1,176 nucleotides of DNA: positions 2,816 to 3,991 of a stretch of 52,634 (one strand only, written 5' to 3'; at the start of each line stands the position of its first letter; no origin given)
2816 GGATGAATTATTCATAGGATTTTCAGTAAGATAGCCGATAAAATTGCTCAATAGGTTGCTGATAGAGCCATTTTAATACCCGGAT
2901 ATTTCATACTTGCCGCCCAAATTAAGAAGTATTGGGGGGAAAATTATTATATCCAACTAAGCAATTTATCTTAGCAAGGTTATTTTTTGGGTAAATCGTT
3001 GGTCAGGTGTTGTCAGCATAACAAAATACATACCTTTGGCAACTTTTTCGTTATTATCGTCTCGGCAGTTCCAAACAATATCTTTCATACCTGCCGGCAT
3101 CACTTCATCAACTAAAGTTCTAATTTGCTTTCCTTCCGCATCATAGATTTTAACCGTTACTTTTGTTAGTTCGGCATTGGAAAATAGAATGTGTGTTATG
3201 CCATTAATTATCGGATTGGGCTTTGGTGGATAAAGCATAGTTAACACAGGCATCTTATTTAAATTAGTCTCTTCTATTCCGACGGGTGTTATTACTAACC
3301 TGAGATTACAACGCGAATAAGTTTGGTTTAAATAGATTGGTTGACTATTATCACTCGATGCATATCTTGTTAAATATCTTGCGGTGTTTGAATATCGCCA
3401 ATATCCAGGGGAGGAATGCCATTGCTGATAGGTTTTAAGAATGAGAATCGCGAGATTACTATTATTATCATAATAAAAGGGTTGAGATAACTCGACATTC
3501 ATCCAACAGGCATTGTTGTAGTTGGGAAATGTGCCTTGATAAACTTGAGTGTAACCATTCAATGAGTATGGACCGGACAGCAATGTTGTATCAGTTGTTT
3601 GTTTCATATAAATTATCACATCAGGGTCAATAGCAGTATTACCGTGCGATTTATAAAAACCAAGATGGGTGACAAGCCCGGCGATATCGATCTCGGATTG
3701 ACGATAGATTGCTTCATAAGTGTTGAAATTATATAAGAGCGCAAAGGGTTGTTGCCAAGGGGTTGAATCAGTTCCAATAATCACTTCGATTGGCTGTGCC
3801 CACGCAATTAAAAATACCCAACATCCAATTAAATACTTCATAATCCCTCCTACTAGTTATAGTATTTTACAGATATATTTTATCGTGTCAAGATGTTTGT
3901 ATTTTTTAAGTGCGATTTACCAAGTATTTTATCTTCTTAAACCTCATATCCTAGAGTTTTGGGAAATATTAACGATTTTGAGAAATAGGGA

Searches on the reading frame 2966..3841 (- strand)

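Call 63: search_protein_families(library=pfam, proteins=[window:2966-3841:-], max_evalue=0.01)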
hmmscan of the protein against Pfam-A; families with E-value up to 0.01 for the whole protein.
window:2966-3841:- (291 aa): 2 families
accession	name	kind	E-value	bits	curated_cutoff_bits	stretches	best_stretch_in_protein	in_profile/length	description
PF13860.13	FlgD_ig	-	3.7e-08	33.7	27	1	225-277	22-74/79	FlgD Ig-like domain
PF18962.6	Por_Secre_tail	-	6.2e-07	30.1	27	1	208-287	3-73/75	Secretion system C-terminal sorting domain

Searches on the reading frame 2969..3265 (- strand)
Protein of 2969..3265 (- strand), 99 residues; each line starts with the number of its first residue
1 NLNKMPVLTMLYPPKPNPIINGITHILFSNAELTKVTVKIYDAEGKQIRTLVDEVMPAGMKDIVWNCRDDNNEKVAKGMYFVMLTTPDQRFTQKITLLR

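Call 75: find_homologous_proteins(query=A6, max_evalue=0.00001)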
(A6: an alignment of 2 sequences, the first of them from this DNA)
Query A6 (2 sequences): 4 candidates shared short words with the query, none scored E <= 0.00001.
